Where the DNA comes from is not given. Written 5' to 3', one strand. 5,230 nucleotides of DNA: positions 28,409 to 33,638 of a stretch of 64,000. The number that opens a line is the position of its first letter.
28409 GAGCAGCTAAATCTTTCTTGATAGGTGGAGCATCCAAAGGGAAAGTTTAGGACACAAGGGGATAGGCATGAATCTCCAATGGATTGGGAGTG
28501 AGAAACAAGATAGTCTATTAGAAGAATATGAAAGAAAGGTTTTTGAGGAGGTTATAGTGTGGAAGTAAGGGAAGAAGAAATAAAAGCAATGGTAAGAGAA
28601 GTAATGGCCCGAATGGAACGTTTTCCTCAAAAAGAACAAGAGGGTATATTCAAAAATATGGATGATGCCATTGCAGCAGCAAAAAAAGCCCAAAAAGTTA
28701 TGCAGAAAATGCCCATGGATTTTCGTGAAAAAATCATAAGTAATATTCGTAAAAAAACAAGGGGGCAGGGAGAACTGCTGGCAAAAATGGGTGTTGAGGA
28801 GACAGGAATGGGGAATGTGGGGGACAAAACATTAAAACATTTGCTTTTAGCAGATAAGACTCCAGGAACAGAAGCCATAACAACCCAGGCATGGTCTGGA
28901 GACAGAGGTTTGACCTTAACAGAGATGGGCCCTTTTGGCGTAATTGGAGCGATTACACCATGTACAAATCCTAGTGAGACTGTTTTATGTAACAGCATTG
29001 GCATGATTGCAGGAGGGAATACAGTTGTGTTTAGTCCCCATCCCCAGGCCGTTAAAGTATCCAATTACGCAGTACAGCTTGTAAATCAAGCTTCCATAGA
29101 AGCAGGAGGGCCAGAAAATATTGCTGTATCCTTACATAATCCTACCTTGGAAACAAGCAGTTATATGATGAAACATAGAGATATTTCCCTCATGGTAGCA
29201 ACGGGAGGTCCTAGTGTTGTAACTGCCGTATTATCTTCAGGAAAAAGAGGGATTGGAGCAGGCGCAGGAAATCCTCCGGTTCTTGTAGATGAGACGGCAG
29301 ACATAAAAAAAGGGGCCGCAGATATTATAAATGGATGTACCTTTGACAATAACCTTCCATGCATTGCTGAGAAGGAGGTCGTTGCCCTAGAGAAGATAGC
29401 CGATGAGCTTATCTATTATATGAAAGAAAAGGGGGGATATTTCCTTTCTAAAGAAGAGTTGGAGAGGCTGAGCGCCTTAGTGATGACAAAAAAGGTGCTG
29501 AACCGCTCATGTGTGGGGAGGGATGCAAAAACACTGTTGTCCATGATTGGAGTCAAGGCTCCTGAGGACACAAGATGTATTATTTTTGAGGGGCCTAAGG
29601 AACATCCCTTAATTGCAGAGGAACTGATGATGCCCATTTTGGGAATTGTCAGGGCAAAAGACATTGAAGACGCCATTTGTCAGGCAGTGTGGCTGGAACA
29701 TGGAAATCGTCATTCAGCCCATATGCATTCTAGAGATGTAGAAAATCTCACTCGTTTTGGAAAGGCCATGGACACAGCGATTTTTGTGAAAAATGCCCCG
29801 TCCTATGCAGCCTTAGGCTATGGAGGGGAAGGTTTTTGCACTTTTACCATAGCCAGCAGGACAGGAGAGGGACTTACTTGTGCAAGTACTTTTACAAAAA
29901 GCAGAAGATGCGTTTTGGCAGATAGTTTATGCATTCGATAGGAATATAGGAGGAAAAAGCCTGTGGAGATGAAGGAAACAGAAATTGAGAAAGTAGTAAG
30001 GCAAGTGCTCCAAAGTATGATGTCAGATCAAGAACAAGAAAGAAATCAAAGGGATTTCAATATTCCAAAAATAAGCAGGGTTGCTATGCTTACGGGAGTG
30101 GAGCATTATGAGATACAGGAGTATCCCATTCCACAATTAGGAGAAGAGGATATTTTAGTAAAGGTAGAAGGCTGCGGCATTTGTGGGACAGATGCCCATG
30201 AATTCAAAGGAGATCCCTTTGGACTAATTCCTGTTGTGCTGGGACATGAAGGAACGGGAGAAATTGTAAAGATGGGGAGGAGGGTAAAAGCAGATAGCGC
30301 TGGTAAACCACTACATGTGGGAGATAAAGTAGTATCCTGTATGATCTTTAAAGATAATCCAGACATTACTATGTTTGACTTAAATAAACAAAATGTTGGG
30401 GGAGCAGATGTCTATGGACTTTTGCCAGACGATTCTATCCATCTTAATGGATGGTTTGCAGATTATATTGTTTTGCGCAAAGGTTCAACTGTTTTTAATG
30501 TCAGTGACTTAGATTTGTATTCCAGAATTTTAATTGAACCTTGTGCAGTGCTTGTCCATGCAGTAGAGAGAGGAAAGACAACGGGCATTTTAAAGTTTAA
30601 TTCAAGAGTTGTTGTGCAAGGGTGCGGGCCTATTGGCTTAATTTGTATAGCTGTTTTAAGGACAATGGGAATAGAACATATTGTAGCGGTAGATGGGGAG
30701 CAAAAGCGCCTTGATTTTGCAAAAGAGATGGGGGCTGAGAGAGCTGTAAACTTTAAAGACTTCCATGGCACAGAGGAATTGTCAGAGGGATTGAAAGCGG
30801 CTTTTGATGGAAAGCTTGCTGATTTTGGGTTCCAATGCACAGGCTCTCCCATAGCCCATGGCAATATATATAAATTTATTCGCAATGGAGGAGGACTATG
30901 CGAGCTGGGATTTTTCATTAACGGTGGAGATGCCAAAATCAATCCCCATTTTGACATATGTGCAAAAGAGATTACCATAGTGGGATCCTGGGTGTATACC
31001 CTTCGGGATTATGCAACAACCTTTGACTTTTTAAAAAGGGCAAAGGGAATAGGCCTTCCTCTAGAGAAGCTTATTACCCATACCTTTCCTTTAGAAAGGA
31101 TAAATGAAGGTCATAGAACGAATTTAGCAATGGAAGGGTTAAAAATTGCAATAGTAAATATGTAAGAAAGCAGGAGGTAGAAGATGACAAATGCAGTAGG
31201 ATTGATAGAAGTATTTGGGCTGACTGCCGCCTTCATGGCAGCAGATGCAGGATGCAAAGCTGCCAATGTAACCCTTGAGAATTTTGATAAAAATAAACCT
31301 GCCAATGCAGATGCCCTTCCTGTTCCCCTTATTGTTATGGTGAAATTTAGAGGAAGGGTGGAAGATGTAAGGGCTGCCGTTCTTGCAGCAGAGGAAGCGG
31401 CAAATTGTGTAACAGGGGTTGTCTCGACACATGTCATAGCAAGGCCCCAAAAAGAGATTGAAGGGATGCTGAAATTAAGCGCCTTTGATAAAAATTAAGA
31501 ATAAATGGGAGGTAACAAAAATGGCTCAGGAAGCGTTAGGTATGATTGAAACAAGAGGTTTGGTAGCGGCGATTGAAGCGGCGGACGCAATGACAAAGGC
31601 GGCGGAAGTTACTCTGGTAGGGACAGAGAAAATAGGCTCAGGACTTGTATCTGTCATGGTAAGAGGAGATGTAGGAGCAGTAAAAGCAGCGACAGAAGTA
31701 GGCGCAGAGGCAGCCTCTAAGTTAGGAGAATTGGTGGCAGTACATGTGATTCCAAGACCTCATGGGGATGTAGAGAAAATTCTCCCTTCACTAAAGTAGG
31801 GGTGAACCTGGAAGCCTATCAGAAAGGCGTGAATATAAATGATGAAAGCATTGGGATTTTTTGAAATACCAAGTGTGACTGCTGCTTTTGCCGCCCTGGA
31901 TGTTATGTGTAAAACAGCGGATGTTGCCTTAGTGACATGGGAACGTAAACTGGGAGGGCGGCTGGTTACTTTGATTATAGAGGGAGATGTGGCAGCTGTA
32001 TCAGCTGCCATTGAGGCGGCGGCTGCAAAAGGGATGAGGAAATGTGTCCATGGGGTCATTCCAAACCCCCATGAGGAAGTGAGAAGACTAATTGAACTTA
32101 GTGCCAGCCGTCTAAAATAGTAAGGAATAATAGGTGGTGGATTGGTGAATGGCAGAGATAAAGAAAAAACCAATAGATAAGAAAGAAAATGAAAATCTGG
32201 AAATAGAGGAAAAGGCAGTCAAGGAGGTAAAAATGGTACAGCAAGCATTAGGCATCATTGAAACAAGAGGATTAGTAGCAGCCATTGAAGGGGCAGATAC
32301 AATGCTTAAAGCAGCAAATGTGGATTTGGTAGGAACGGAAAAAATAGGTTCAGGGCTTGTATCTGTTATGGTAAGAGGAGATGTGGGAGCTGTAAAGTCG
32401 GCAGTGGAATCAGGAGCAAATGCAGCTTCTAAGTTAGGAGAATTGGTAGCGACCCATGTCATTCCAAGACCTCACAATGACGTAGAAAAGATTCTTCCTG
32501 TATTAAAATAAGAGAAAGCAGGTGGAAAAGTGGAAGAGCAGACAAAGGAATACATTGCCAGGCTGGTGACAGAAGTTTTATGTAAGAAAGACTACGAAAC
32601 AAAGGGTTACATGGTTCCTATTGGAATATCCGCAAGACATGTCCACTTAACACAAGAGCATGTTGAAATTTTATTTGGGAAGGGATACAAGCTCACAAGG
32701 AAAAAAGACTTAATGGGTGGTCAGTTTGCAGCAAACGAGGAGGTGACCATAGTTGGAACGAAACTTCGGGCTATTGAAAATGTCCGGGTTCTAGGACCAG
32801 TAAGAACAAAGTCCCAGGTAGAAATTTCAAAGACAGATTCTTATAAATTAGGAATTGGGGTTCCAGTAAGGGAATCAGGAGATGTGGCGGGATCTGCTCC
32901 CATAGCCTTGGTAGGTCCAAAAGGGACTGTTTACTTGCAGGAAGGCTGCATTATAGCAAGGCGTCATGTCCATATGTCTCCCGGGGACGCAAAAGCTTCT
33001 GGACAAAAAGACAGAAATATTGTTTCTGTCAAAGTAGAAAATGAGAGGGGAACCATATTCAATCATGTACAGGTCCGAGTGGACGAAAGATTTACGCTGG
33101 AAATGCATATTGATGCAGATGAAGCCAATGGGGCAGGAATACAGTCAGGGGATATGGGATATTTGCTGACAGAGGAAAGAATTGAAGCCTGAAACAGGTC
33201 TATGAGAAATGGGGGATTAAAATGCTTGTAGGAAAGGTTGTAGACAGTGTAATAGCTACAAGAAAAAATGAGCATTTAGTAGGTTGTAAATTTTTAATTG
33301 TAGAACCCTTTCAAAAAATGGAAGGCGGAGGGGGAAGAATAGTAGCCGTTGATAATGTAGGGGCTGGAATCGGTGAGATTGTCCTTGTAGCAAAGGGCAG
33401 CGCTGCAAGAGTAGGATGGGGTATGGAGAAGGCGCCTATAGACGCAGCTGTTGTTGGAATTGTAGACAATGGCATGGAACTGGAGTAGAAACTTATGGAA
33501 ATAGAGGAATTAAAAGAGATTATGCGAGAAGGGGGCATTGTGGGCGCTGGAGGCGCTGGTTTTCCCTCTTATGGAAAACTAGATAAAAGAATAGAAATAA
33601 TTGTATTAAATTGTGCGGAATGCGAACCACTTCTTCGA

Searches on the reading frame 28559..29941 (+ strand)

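Call 5: search_protein_families(library=pfam, proteins=[window:28559-29941:+])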
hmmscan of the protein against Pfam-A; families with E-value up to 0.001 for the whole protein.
window:28559-29941:+ (460 aa): 1 family
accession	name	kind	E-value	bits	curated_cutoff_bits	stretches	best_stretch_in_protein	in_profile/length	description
PF00171.27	Aldedh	-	1e-30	107.2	23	1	32-414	29-425/461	Aldehyde dehydrogenase family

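Call 23: search_protein_families(library=ncbifam, proteins=[window:28559-29941:+])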
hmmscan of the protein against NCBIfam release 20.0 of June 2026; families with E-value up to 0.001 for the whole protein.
window:28559-29941:+ (460 aa): 37 families (the best 25 are shown)
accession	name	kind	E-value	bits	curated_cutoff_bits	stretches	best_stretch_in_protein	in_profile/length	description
NF011927.0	PRK15398.1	subfamily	2.4e-196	652.9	403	1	4-460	2-465/465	aldehyde dehydrogenase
NF010378.0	PRK13805.1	equivalog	7e-84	282.2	951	1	28-416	10-407/872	bifunctional acetaldehyde-CoA/alcohol dehydrogenase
TIGR02518.1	EutH_ACDH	equivalog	1.3e-74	251.8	620.1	1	34-415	10-399/488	acetaldehyde dehydrogenase (acetylating)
NF047625.1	AcylSulfactDhSauS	equivalog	3.5e-53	181.1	600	1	34-421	6-404/464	acylating sulfoacetaldehyde dehydrogenase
NF040648.1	lactal_redase_Meth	equivalog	2.1e-21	76.5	650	1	32-416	33-427/463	lactaldehyde dehydrogenase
NF052305.1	DioxValDhHalo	equivalog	4.8e-16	58.7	750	1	29-288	40-304/483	2,5-dioxovalerate dehydrogenase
NF001221.0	PRK00197.1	equivalog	4.8e-14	51.9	289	1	7-415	9-371/418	glutamate-5-semialdehyde dehydrogenase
NF042993.1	AlphKGSA_gudD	equivalog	7.8e-14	51.3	770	1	27-413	37-440/481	alpha-ketoglutaric semialdehyde dehydrogenase GucD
TIGR03250.1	PhnAcAld_DH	equivalog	1.7e-12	46.8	635.65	1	124-415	137-433/472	phosphonoacetaldehyde dehydrogenase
NF006992.0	PRK09457.1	subfamily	3.6e-12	45.7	514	1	32-418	37-436/487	succinylglutamate-semialdehyde dehydrogenase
NF045701.1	BenzalDHMdlD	equivalog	4.1e-12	45.4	550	1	37-399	27-380/436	NAD(P)-dependent benzaldehyde dehydrogenase MdlD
TIGR02299.1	HpaE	equivalog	6.1e-12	44.9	638.35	1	28-291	34-301/488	5-carboxymethyl-2-hydroxymuconate semialdehyde dehydrogenase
NF050084.1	pip_6_carb_DH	equivalog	9.1e-12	44.6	730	1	32-289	19-284/475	L-piperidine-6-carboxylate dehydrogenase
NF047626.1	SulfactDhSafD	equivalog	1.6e-11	43.9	700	1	32-284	23-281/454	sulfoacetaldehyde dehydrogenase SafD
NF040792.1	glyc_ald_dh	equivalog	3.7e-11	42.6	760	1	120-382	131-406/488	D-glyceraldehyde dehydrogenase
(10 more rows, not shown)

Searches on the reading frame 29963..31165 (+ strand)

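Call 5: search_protein_families(library=pfam, proteins=[window:29963-31165:+])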
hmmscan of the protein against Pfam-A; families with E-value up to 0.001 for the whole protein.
window:29963-31165:+ (400 aa): 3 families
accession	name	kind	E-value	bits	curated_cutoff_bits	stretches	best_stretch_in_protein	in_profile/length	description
PF00107.32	ADH_zinc_N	-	5.5e-23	81.8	31.8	1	223-358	1-128/129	Zinc-binding dehydrogenase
PF08240.17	ADH_N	-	8.7e-14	52.1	23.5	1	60-175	1-98/104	Alcohol dehydrogenase GroES-like domain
PF16912.11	Glu_dehyd_C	-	5.8e-09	36.2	34.9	1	189-385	5-199/211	Glucose dehydrogenase C-terminus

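Call 23: search_protein_families(library=ncbifam, proteins=[window:29963-31165:+])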
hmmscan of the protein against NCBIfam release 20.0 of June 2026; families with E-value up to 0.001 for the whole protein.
window:29963-31165:+ (400 aa): 21 families
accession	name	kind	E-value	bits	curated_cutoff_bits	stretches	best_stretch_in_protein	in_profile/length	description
TIGR03366.1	HpnZ_proposed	hypoth_equivalog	1.5e-38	132.7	328.1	1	57-380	1-315/315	putative phosphonate catabolism associated alcohol dehydrogenase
NF003808.0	PRK05396.1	equivalog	1.7e-37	129.1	380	1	49-391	13-332/341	L-threonine 3-dehydrogenase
TIGR00692.1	tdh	equivalog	7.9e-33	113.9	458.35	1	49-385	11-326/340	L-threonine 3-dehydrogenase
NF041097.1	keto_inos_dh_IolM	equivalog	3.6e-31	108.2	450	2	160-383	148-373/389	scyllo-inosose 3-dehydrogenase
NF007375.0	PRK09880.1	equivalog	2.2e-28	99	469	1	59-382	25-325/344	L-idonate 5-dehydrogenase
NF007489.0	PRK10083.1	equivalog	3.7e-25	88.6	376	1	49-381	12-317/339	Zn-dependent oxidoreductase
TIGR03989.1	Rxyl_3153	subfamily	6.5e-22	78.3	440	2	39-127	3-87/370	NDMA-dependent alcohol dehydrogenase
NF007642.0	PRK10309.1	equivalog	8.4e-22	77.8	550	1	50-343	13-287/347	galactitol-1-phosphate 5-dehydrogenase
TIGR03451.1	mycoS_dep_FDH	equivalog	3.5e-21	75.4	512.9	1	49-386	14-345/358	S-(hydroxymethyl)mycothiol dehydrogenase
TIGR03201.1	dearomat_had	equivalog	9.6e-21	74.2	338.65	1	49-382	11-331/349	6-hydroxycyclohex-1-ene-1-carbonyl-CoA dehydrogenase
NF006940.0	PRK09422.1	equivalog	3.3e-19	69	344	1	41-360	4-301/338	alcohol dehydrogenase AdhP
NF047908.1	AldhRedAhr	equivalog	2.2e-17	62.9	470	1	40-128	7-96/335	NADPH-dependent aldehyde reductase Ahr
TIGR02818.1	adh_III_F_hyde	equivalog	3e-17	62.7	543.95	1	53-384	18-353/368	S-(hydroxymethyl)glutathione dehydrogenase/class III alcohol dehydrogenase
NF010344.0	PRK13771.1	subfamily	2.3e-15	56.4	349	1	47-360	11-298/334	putative alcohol dehydrogenase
NF041172.1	AcrlCoa_red_Thmprot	equivalog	4e-15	55.6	500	1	46-384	10-318/334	acryloyl-CoA reductase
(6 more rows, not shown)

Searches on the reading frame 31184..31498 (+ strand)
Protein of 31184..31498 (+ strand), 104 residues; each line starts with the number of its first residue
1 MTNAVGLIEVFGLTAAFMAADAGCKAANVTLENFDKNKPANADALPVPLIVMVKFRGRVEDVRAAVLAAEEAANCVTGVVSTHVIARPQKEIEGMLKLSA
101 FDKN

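Call 6: search_protein_families(library=pfam, proteins=[window:31184-31498:+])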
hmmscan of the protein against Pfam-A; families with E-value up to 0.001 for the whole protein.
window:31184-31498:+ (104 aa): 1 family
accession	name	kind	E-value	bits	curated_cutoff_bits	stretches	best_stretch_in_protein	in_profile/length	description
PF00936.24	BMC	-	2.2e-20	72.8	24.5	1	4-88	1-75/75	BMC domain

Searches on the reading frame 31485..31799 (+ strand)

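Call 6: search_protein_families(library=pfam, proteins=[window:31485-31799:+])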
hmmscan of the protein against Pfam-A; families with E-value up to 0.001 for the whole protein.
window:31485-31799:+ (104 aa): 1 family
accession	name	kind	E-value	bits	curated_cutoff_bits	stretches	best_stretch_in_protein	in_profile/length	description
PF00936.24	BMC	-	3.5e-29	101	24.5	1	17-92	1-75/75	BMC domain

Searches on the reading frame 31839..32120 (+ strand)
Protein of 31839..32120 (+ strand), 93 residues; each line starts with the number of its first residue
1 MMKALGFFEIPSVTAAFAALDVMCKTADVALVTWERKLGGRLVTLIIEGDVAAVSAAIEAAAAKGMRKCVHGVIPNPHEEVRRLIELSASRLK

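Call 6: search_protein_families(library=pfam, proteins=[window:31839-32120:+])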
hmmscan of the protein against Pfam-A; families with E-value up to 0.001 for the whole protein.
window:31839-32120:+ (93 aa): 1 family
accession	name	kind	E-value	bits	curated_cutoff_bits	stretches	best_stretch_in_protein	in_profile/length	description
PF00936.24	BMC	-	1.4e-19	70.2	24.5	1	4-77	1-75/75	BMC domain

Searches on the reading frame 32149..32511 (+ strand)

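Call 6: search_protein_families(library=pfam, proteins=[window:32149-32511:+])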
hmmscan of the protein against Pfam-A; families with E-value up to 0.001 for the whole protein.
window:32149-32511:+ (120 aa): 1 family
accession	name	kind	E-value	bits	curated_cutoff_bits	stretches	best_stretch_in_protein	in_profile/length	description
PF00936.24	BMC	-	8.1e-30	103.1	24.5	1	33-108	1-75/75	BMC domain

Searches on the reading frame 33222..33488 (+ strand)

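Call 6: search_protein_families(library=pfam, proteins=[window:33222-33488:+])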
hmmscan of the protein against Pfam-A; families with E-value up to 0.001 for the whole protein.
window:33222-33488:+ (88 aa): 1 family
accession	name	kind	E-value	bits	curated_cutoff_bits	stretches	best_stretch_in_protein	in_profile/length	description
PF03319.19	EutN_CcmL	-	2.8e-28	98.7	25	1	1-82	1-83/83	Ethanolamine utilisation protein EutN/carboxysome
